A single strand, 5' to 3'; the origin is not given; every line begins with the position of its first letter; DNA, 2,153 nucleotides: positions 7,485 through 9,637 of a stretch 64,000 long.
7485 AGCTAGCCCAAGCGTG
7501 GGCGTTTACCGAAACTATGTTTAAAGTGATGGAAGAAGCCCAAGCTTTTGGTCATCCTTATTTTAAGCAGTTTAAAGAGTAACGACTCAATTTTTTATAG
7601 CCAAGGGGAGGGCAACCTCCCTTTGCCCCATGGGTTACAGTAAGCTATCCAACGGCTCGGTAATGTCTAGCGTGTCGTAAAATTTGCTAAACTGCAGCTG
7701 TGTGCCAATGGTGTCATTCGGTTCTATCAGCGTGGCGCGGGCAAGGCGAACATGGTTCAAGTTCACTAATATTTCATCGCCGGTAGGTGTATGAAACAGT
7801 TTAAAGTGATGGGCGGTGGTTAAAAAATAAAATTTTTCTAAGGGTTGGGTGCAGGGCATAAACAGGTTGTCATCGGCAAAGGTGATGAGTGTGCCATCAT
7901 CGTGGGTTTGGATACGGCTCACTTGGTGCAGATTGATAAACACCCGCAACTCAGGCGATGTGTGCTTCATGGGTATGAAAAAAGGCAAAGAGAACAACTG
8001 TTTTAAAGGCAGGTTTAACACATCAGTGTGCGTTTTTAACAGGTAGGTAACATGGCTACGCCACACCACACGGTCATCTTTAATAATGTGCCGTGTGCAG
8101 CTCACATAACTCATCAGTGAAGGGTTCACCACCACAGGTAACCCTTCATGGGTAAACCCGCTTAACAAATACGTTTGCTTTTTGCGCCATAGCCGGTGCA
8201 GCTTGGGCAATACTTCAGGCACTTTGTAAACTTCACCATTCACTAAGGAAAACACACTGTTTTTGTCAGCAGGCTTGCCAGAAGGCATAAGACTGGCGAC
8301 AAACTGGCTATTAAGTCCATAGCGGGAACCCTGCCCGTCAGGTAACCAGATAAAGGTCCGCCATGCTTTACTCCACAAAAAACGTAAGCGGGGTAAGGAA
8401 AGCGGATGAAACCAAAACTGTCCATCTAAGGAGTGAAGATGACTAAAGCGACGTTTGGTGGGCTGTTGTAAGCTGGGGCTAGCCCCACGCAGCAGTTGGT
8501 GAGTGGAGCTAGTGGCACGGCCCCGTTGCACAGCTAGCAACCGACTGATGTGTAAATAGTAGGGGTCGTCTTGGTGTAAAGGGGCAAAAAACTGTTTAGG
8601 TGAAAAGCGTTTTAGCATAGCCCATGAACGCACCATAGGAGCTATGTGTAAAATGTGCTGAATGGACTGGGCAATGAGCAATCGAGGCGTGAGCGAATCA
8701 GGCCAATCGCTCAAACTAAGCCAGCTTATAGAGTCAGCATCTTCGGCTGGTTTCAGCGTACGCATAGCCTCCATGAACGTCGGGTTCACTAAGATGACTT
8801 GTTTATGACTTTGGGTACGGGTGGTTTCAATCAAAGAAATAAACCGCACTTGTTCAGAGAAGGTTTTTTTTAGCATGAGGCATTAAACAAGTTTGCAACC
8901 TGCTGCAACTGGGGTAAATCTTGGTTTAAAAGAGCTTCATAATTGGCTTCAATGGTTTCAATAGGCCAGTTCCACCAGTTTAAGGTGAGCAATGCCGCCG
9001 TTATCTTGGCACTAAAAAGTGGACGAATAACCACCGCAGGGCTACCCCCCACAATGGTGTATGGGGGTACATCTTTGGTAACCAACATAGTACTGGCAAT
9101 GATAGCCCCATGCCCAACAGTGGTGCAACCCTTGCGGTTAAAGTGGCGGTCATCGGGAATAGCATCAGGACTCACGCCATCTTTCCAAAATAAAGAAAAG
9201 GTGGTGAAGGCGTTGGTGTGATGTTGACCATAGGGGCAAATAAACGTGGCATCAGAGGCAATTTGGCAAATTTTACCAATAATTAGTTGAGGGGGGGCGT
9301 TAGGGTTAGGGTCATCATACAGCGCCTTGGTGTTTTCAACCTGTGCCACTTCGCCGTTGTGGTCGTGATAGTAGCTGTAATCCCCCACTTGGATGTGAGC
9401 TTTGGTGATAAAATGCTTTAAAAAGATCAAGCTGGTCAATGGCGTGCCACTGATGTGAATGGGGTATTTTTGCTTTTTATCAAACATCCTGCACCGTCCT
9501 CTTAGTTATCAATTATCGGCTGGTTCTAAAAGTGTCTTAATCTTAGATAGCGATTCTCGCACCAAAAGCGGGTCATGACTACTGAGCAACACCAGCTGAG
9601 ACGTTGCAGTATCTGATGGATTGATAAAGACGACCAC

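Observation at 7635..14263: Minus-strand six-gene operon mixing a paralogous multi-repeat protein family with a HEPN protein and an XAT acetyltransferase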

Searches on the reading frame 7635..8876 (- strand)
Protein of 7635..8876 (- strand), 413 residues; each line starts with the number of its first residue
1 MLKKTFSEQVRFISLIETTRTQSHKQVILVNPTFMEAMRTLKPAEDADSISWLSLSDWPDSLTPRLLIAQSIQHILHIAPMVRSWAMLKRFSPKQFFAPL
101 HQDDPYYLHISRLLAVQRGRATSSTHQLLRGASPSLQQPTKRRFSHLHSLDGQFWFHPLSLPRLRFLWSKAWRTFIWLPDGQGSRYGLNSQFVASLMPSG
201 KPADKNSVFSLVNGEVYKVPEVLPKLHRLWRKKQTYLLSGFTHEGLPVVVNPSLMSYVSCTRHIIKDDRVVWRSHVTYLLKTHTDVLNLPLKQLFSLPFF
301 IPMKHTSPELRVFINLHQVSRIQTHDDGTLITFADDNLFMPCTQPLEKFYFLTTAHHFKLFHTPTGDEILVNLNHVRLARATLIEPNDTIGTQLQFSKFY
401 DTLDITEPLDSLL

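Call 3: search_protein_families(library=pfam, proteins=[window:7635-8876:-], max_evalue=1)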
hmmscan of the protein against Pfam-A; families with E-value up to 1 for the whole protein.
window:7635-8876:- (413 aa): 0 families

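Call 4: search_protein_families(library=ncbifam, proteins=[window:7635-8876:-], max_evalue=1)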
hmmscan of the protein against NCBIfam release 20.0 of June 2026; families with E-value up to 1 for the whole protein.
window:7635-8876:- (413 aa): 0 families

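Call 15: search_protein_families(library=padloc, proteins=[window:7635-8876:-], max_evalue=1)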
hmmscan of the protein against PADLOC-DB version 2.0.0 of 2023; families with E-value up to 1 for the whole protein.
window:7635-8876:- (413 aa): 0 families

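Call 16: search_protein_families(library=phrogs, proteins=[window:7635-8876:-], max_evalue=1)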
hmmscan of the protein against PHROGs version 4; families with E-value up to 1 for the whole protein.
window:7635-8876:- (413 aa): 1 family
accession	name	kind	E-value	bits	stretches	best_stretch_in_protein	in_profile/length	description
phrog_34116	-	unknown function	0.13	13.4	1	312-336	21-45/65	-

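Call 89: find_related_loci(query=A3, collection=metagenome_contigs, flank=10000)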
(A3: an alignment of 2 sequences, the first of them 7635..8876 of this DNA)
Query A3 (413 aa) in metagenome_contigs; peptide patterns used: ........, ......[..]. (x = any residue, [..] = any of these).
161 stretches matched a pattern, but none encodes a relative of the query by tblastn (E <= 1e-3).

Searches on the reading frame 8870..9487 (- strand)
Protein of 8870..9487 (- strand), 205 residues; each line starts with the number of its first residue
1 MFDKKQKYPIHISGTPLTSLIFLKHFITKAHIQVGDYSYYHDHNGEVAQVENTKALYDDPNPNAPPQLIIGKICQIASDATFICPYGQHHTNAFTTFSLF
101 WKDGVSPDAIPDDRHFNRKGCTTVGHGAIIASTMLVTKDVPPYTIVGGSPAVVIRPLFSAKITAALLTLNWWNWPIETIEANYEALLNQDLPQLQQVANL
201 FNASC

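Call 3: search_protein_families(library=pfam, proteins=[window:8870-9487:-], max_evalue=1)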
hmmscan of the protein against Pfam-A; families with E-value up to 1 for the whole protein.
window:8870-9487:- (205 aa): 1 family
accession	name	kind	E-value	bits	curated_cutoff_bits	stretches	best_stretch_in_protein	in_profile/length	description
PF20953.2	Caud_bapl16_3rd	-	0.029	14.7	27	1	24-68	28-73/84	Phage tail base-plate attachment protein C-terminal insertion domain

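Call 4: search_protein_families(library=ncbifam, proteins=[window:8870-9487:-], max_evalue=1)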
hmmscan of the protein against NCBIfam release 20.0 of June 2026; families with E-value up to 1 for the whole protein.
window:8870-9487:- (205 aa): 25 families
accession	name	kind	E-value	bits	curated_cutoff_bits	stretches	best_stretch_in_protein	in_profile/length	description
NF000311.1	Vat_ABCDEFH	equivalog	3.3e-32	111.7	300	2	123-192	130-199/201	Vat family streptogramin A O-acetyltransferase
NF033468.1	stregram_VatI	exception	8e-31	107.4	415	1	4-197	5-206/208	streptogramin A O-acetyltransferase Vat(I)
NF000490.1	chloram_CatB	equivalog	2.6e-29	102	350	2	123-196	130-203/210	type B chloramphenicol O-acetyltransferase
NF000097.1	stregram_VatC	exception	9.3e-27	94.3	425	1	20-194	23-209/212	streptogramin A O-acetyltransferase Vat(C)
NF000147.1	stregram_VatF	exception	1.9e-26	92.9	400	2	122-198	139-215/221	streptogramin A O-acetyltransferase Vat(F)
NF000020.1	stregram_VatE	exception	5.2e-24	85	450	2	123-200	135-211/214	streptogramin A O-acetyltransferase Vat(E)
NF000101.1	stregram_VatA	exception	7.3e-24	84.6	450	1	19-200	22-215/219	streptogramin A O-acetyltransferase Vat(A)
NF000504.1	stregram_VatH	exception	1.1e-22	81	475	2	123-197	137-211/216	streptogramin A O-acetyltransferase Vat(H)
NF000111.1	stregram_VatD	exception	4.2e-22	79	400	2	123-189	133-199/209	streptogramin A O-acetyltransferase Vat(D)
TIGR03308.1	phn_thr-fam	hypoth_equivalog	1.2e-20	74.3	201.65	1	122-186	127-191/204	phosphonate metabolim protein, transferase hexapeptide repeat family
NF000084.1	amicyc_ac_ApmA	equivalog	5e-15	55.9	550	1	116-191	191-266/274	aminocyclitol acetyltransferase ApmA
TIGR03532.1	DapD_Ac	equivalog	1.3e-06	28.2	231.75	1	123-156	180-213/231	2,3,4,5-tetrahydropyridine-2,6-dicarboxylate N-acetyltransferase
NF007499.0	PRK10092.1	equivalog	3.8e-05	23.6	314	1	122-156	148-182/183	maltose O-acetyltransferase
NF058585.1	HptprglPActTf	PfamEq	8.4e-05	22.2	300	1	123-155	126-158/172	heptaprenylglyceryl phosphate O-acetyltransferase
TIGR01852.1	lipid_A_lpxA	equivalog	0.00034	20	231.05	1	122-195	156-224/254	acyl-ACP--UDP-N-acetylglucosamine O-acyltransferase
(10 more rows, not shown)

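Call 15: search_protein_families(library=padloc, proteins=[window:8870-9487:-], max_evalue=1)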
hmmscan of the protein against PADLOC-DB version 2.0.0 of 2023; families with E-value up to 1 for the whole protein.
window:8870-9487:- (205 aa): 0 families

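Call 16: search_protein_families(library=phrogs, proteins=[window:8870-9487:-], max_evalue=1)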
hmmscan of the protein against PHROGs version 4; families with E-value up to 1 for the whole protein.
window:8870-9487:- (205 aa): 3 families
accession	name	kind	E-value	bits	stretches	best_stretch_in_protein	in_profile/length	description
phrog_16087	-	unknown function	1.5e-35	123.5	2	123-196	137-210/217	-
phrog_36734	-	unknown function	0.0022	18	1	122-161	149-188/363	-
phrog_30105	-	unknown function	0.0091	16.2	1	70-155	192-278/307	-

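Call 47: search_solved_structures(query=window:8870-9487:-, max_evalue=0.00001, show_alignments=1)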
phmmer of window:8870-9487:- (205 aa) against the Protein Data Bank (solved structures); distinct sequences matched with E-value up to 0.00001: 17.
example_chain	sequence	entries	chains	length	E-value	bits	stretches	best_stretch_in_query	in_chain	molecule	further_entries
3eev_A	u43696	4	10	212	1.1e-24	90.3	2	123-193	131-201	Chloramphenicol acetyltransferase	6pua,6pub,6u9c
1xat_A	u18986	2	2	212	1.3e-23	86.8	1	123-196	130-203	XENOBIOTIC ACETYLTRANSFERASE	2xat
8j40_A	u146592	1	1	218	2.9e-23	85.7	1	123-188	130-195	CatB8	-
1khr_A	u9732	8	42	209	9.2e-23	84.1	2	123-190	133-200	STREPTOGRAMIN A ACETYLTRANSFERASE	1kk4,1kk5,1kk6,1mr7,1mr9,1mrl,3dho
7hzv_A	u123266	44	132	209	9.5e-23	84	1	18-190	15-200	Streptogramin A acetyltransferase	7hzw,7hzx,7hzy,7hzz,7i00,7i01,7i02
4myo_A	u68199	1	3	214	5.3e-22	81.6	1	19-200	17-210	Virginiamycin A acetyltransferase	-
4hur_A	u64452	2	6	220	5.9e-22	81.4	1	19-200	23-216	Virginiamycin A acetyltransferase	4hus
6x3j_A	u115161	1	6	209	9.3e-22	80.8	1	19-196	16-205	Virginiamycin A acetyltransferase,VatA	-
6x3c_A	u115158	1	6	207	1.3e-21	80.3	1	19-195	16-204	Virginiamycin A acetyltransferase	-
6pu9_A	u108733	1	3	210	8.2e-21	77.7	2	122-180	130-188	Acetyltransferase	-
6mfk_A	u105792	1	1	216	1.9e-20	76.5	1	123-180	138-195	Chloramphenicol acetyltransferase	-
5ux9_A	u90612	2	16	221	1.4e-19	73.6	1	23-196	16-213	Chloramphenicol acetyltransferase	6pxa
7jm1_A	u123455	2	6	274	9.8e-14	54.6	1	116-191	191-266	Aminocyclitol acetyltransferase ApmA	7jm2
7jm0_A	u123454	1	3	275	9.9e-14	54.5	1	116-191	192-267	Aminocyclitol acetyltransferase ApmA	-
7uuo_A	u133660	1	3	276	9.9e-14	54.5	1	116-191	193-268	Aminocyclitol acetyltransferase ApmA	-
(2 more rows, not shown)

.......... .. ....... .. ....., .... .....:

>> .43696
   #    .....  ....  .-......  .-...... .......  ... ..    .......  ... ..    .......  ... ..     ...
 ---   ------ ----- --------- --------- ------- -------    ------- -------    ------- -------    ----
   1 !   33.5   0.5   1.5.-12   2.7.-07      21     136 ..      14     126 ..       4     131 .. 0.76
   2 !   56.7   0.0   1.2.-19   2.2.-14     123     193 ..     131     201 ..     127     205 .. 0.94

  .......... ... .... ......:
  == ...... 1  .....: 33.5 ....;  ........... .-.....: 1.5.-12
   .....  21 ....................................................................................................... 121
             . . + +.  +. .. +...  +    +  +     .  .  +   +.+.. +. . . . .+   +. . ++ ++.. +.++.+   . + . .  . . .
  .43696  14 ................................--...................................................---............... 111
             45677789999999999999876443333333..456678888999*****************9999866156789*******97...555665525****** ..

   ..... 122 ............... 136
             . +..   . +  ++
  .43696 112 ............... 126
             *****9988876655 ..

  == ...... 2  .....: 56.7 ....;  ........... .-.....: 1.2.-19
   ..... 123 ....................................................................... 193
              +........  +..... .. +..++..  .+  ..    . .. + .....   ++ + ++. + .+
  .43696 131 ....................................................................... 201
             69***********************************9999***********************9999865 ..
